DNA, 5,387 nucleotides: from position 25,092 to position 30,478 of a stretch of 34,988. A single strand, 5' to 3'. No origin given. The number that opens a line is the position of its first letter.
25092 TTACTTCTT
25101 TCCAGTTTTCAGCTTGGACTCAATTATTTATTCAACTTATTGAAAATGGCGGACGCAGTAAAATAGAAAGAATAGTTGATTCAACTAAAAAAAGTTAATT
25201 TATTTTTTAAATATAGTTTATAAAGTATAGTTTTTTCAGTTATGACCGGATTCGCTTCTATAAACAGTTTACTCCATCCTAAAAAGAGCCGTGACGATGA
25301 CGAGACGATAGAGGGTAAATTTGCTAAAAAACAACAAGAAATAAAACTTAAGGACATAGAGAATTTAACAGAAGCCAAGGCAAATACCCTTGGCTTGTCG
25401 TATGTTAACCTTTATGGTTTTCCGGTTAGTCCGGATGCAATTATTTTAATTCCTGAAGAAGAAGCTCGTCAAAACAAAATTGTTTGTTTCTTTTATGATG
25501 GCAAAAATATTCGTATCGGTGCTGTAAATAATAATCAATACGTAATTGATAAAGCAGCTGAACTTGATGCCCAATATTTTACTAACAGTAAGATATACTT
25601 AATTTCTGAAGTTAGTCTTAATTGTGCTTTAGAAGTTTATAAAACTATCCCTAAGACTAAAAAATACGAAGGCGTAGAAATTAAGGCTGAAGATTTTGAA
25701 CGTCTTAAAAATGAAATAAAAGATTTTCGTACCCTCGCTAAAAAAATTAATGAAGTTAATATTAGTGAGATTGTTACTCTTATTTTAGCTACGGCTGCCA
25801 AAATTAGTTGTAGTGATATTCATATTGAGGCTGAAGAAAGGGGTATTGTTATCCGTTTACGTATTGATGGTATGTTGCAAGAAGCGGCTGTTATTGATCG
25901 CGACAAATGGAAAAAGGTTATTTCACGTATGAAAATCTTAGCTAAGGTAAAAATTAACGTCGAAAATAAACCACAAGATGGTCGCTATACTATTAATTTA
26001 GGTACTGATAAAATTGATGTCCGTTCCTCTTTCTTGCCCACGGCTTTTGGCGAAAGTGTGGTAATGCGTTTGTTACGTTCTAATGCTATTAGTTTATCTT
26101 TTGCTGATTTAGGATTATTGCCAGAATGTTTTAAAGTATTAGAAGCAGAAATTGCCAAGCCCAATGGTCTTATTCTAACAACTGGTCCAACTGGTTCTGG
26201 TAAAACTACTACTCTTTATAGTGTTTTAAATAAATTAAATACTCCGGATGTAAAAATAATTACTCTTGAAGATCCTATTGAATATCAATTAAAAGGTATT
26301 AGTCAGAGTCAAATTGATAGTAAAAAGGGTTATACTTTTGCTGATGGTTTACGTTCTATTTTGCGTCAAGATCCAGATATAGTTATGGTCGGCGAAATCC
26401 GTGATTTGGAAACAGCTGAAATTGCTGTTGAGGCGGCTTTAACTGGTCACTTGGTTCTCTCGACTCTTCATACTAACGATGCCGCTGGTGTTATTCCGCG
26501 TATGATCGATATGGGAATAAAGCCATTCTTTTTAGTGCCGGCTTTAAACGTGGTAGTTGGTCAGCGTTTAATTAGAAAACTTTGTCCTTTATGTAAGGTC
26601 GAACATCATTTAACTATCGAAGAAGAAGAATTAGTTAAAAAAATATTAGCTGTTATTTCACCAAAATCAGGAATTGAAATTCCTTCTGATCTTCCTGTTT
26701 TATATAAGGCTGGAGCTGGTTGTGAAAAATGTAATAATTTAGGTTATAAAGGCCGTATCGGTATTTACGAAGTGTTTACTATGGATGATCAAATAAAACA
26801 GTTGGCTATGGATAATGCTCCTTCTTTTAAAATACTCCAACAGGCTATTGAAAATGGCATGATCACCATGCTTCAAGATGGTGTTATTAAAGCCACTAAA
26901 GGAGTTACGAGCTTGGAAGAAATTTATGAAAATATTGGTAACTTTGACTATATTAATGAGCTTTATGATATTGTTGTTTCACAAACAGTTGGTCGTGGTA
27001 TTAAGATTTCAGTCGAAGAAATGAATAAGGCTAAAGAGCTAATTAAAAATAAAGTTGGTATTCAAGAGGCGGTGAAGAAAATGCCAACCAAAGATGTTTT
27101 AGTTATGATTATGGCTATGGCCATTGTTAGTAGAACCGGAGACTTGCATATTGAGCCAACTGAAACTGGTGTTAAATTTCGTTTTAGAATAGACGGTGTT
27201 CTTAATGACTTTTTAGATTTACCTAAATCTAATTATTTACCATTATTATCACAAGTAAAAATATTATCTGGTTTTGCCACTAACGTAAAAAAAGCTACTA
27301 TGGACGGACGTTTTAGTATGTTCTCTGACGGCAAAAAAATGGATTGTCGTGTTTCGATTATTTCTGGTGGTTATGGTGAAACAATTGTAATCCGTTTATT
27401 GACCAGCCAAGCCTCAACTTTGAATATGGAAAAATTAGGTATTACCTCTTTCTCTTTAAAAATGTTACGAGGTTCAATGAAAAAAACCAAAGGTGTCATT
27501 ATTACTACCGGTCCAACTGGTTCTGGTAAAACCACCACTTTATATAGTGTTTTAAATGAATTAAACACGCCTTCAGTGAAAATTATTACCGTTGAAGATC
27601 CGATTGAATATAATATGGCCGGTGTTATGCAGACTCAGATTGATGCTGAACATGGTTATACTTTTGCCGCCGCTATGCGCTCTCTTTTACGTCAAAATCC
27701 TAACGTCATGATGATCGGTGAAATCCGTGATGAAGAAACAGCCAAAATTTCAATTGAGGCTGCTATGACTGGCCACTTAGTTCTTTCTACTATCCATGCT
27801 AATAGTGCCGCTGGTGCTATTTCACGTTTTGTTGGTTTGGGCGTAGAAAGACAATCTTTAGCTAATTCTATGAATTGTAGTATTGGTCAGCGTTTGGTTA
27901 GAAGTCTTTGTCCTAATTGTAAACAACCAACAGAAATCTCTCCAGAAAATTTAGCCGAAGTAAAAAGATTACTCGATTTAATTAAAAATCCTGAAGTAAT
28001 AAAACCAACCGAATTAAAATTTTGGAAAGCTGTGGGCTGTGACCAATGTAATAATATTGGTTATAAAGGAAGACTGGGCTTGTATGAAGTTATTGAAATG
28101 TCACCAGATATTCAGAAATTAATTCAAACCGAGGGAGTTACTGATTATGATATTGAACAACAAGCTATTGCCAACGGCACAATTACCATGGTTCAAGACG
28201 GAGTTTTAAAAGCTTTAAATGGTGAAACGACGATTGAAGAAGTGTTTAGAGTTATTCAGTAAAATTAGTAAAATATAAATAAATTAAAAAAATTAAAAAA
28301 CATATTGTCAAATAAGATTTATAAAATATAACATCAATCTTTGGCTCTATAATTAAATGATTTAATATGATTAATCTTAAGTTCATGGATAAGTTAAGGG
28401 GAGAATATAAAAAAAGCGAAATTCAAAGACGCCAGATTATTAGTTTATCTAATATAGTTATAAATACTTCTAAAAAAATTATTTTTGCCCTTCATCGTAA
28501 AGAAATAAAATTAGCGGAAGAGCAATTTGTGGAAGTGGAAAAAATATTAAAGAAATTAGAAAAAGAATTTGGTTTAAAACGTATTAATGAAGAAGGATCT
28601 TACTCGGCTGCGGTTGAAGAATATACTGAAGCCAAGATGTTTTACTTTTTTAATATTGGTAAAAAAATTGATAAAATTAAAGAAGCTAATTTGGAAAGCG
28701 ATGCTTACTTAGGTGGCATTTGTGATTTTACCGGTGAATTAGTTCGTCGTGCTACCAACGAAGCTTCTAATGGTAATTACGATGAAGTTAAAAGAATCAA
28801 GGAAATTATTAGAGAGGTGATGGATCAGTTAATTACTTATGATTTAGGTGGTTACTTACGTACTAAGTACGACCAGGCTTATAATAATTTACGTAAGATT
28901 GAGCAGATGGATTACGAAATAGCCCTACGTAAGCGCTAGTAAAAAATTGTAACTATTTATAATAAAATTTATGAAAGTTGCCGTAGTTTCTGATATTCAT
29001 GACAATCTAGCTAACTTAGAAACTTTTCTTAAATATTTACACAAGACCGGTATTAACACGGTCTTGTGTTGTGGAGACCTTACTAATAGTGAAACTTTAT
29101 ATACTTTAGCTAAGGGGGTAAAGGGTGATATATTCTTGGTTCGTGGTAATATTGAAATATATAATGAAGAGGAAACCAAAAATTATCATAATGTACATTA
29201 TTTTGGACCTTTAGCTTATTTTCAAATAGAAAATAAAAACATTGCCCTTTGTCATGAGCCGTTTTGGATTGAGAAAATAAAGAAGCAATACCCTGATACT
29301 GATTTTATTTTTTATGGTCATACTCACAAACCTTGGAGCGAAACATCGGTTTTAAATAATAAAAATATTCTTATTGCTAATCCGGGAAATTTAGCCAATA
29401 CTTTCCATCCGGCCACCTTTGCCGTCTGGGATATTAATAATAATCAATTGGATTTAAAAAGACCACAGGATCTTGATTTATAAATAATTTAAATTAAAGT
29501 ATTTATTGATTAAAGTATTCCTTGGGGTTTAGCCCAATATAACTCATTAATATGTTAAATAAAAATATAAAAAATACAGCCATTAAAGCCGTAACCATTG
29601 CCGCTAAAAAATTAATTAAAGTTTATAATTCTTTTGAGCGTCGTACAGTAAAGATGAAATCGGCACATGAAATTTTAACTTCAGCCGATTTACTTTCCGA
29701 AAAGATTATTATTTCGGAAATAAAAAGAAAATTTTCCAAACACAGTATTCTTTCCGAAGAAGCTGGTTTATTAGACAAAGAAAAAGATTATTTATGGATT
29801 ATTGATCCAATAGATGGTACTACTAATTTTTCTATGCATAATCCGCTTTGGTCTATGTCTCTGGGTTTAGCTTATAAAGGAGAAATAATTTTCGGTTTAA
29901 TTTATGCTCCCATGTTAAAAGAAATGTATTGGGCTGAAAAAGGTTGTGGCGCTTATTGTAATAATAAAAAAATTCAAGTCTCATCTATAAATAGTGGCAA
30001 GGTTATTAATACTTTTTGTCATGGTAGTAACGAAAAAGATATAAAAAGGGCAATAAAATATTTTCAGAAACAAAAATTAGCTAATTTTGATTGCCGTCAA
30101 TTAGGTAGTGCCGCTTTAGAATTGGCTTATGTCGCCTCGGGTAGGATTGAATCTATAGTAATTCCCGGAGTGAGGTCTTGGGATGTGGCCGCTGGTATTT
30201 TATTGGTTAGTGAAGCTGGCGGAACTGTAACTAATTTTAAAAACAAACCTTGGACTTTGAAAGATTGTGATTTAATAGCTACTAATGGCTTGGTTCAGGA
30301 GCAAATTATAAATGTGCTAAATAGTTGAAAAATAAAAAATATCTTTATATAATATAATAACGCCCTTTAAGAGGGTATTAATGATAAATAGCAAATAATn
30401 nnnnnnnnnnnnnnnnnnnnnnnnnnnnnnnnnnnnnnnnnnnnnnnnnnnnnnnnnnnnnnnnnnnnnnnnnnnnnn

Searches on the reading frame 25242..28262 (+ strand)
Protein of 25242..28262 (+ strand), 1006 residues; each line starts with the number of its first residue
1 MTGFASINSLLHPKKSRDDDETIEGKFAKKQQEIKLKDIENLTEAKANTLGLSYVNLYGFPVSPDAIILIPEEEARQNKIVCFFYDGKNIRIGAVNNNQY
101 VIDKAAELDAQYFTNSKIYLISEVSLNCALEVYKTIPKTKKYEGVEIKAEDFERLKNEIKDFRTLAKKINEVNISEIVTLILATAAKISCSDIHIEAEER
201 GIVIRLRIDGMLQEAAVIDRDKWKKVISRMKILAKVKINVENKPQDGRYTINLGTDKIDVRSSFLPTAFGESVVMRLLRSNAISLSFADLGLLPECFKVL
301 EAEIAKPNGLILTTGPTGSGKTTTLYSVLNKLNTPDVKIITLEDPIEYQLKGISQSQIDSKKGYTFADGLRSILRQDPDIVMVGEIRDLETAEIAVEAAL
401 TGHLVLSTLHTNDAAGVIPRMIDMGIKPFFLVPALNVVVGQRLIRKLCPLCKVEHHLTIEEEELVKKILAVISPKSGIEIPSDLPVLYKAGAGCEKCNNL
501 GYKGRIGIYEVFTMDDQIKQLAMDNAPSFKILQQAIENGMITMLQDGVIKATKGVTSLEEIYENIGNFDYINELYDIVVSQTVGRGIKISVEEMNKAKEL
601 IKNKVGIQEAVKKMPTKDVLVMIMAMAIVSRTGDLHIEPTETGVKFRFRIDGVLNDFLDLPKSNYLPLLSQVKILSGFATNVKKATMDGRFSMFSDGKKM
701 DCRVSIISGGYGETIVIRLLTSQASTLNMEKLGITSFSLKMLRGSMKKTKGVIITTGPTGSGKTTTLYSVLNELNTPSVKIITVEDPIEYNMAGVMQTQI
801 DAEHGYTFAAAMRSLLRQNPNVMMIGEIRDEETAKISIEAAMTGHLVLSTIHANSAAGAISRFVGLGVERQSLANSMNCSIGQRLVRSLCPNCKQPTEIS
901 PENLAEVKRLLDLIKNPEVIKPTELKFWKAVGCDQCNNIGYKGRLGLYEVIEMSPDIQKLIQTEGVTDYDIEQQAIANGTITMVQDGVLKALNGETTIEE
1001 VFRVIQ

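Call 5: search_protein_families(library=pfam, proteins=[window:25242-28262:+], max_evalue=0.01)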
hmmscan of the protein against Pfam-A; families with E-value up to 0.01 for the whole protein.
window:25242-28262:+ (1006 aa): 33 families (the best 25 are shown)
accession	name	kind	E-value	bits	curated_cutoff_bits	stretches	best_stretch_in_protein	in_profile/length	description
PF00437.27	T2SSE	-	1.9e-230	764.4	24.9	2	173-561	7-368/370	Type II/IV secretion system protein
PF13401.12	AAA_22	-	1.2e-09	39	27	1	748-785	3-40/130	AAA domain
PF25199.1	nSTAND_NTPase5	-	4.2e-09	36.8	34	2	305-368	38-103/145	Novel STAND NTPase 5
PF13173.12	AAA_14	-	1.5e-07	31.9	27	0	751-840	3-83/129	AAA domain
PF20720.3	nSTAND3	-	1.8e-07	31.4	27.2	0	748-787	15-54/155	Novel STAND NTPase 3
PF00004.35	AAA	-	3.3e-07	31.3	21.2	0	754-828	2-66/131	ATPase family associated with various cellular activities (AAA)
PF12775.13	AAA_7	-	9.8e-07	28.9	25.8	0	306-341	31-66/181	P-loop containing dynein motor region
PF02492.25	cobW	-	7.8e-06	26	20.7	0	752-783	2-34/180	CobW/HypB/UreG, nucleotide-binding domain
PF13604.12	AAA_30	-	8.7e-06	26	27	0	742-782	10-50/191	AAA domain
PF13191.12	AAA_16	-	1.9e-05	25.7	32.6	0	746-819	20-82/167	AAA ATPase domain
PF16796.11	Microtub_bd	-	2.1e-05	25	27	0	745-776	86-117/155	Microtubule binding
PF00005.33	ABC_tran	-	3.9e-05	24.7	25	0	753-795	14-52/137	ABC transporter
PF04851.21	ResIII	-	4.5e-05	23.9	22.5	0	746-777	19-50/164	Type III restriction enzyme, res subunit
PF13671.12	AAA_33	-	4.8e-05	24.1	27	0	752-786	1-30/143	AAA domain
PF13662.12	Toprim_4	-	9.1e-05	23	25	0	727-771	31-72/85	Toprim domain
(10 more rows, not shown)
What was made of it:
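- The double T2SSE ATPase at 25242-28262 scores E 1.9e-230 (call 5).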

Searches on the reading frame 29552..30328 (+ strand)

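Call 5: search_protein_families(library=pfam, proteins=[window:29552-30328:+], max_evalue=0.01)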
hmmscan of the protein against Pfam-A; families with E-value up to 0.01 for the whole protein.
window:29552-30328:+ (258 aa): 1 family
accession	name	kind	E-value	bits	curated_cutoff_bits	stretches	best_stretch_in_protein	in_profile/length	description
PF00459.30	Inositol_P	-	8.9e-64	216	27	1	4-255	3-265/271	Inositol monophosphatase family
